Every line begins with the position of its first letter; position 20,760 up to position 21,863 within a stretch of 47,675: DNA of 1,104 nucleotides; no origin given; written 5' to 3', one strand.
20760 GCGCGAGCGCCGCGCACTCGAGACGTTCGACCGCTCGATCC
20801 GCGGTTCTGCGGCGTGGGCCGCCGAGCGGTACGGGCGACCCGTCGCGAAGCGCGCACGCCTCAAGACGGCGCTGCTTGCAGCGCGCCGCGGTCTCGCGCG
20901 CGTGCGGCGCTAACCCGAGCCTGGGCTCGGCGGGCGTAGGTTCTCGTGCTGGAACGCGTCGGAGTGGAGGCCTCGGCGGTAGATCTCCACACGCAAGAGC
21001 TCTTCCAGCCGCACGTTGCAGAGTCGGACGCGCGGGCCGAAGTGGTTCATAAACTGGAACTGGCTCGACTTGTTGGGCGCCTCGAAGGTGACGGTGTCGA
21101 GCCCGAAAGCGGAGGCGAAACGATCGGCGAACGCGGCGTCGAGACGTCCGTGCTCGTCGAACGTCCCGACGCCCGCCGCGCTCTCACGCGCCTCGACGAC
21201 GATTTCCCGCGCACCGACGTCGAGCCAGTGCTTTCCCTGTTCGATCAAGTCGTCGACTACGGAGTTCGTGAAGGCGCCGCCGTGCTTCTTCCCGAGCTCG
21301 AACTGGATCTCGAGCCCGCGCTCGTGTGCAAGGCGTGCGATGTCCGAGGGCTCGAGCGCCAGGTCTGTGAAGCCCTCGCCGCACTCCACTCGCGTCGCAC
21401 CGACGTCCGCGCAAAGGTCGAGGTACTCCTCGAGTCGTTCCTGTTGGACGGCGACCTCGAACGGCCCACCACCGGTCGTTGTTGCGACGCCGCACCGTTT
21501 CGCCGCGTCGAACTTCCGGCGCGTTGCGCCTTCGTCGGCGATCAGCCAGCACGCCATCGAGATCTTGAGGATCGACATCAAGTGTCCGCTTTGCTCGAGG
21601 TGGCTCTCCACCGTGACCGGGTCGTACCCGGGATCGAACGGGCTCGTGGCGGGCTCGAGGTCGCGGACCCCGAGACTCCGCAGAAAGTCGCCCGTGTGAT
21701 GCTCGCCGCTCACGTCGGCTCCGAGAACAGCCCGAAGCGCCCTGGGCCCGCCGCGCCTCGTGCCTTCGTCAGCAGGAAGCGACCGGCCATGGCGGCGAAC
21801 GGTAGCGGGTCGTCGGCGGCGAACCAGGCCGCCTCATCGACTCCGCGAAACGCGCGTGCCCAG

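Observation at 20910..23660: comB - ATP-grasp ligase - comA operon (sulfolactate branch) embedded in the centre of an exopolysaccharide locus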

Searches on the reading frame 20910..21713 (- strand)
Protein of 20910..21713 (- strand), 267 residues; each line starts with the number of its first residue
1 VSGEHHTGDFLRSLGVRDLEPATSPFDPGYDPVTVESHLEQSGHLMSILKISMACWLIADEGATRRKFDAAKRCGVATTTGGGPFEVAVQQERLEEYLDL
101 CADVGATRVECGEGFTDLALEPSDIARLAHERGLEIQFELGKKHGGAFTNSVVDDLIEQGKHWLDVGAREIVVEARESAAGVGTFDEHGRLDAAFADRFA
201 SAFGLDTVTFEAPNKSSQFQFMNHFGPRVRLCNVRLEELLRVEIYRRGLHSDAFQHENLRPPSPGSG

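Call 3: search_protein_families(library=pfam, proteins=[window:20910-21713:-], max_evalue=0.01)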
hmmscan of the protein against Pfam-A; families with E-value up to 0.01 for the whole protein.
window:20910-21713:- (267 aa): 1 family
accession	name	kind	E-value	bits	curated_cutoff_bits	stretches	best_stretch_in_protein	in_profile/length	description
PF02679.21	ComA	-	6e-45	154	25.2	1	24-252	14-243/243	(2R)-phospho-3-sulfolactate synthase (ComA)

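Call 4: search_protein_families(library=ncbifam, proteins=[window:20910-21713:-], max_evalue=0.01)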
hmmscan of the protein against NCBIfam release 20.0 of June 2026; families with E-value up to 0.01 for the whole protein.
window:20910-21713:- (267 aa): 1 family
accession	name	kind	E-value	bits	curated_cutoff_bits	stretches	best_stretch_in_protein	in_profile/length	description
TIGR03849.2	arch_ComA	equivalog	2.3e-43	148.3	280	1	26-254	12-240/241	phosphosulfolactate synthase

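Call 29: search_solved_structures(query=window:20910-21713:-, max_evalue=0.001, show_alignments=2)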
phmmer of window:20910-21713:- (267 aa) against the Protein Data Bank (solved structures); distinct sequences matched with E-value up to 0.001: 4.
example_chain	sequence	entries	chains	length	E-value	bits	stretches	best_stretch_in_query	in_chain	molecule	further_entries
24fo_A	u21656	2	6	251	5.9e-34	120.9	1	23-254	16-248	Phosphosulfolactate synthase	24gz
1qwg_A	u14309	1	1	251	8.6e-34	120.3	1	23-254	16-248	(2R)-phospho-3-sulfolactate synthase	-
9cm1_0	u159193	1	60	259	4.4e-31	111.4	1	23-254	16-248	Phosphosulfolactate synthase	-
1u83_A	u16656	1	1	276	2e-15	60.1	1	6-254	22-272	Phosphosulfolactate synthase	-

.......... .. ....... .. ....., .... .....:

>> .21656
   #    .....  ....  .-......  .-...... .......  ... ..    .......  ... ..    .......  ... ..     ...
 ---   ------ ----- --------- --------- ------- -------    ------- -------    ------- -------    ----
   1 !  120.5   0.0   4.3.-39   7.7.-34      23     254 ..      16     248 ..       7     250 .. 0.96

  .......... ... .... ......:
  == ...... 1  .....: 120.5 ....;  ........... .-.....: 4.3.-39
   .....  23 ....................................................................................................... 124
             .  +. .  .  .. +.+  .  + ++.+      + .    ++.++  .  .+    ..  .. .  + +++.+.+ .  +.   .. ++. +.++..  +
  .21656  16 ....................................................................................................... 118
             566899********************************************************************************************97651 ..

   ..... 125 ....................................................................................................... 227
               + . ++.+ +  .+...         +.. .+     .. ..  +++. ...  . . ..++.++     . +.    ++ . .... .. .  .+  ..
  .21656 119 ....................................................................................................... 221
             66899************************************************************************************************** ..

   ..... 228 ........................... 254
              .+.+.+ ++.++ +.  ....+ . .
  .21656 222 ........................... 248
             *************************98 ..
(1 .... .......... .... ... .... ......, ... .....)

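Call 53: find_related_loci(query=A2, collection=metagenome_contigs, flank=8000)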
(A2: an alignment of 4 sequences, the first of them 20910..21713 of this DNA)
Query A2 (267 aa) in metagenome_contigs; peptide patterns used: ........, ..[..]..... (x = any residue, [..] = any of these).
600 stretches matched a pattern (row limit reached: there are more); 570 encode a relative of the query (tblastn E <= 1e-3); the best 80 are kept; 80 distinct loci.
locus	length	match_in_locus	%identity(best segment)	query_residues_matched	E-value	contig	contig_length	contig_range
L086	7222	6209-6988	76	7-266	6e-135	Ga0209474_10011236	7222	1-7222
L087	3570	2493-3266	74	7-264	7e-133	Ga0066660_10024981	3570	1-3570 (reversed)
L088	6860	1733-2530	70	2-267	2e-128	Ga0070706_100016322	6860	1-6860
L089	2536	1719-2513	72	3-267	6e-135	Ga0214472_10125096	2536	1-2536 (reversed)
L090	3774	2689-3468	73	7-266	2e-131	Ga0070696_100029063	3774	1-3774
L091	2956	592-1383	71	1-264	6e-133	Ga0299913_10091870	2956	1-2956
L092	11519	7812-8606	71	2-266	2e-127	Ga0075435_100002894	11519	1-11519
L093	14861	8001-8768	72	6-261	1e-126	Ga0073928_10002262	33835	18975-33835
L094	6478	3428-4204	70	3-261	1e-126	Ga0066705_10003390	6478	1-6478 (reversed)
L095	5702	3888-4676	70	2-264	8e-127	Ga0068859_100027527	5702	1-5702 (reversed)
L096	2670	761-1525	72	10-264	2e-132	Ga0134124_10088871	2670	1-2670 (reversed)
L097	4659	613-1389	72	3-261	3e-127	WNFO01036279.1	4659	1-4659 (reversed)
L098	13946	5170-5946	69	3-261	3e-126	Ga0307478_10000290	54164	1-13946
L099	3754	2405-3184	72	6-265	1e-128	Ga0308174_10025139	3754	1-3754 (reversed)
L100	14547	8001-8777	72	3-261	1e-125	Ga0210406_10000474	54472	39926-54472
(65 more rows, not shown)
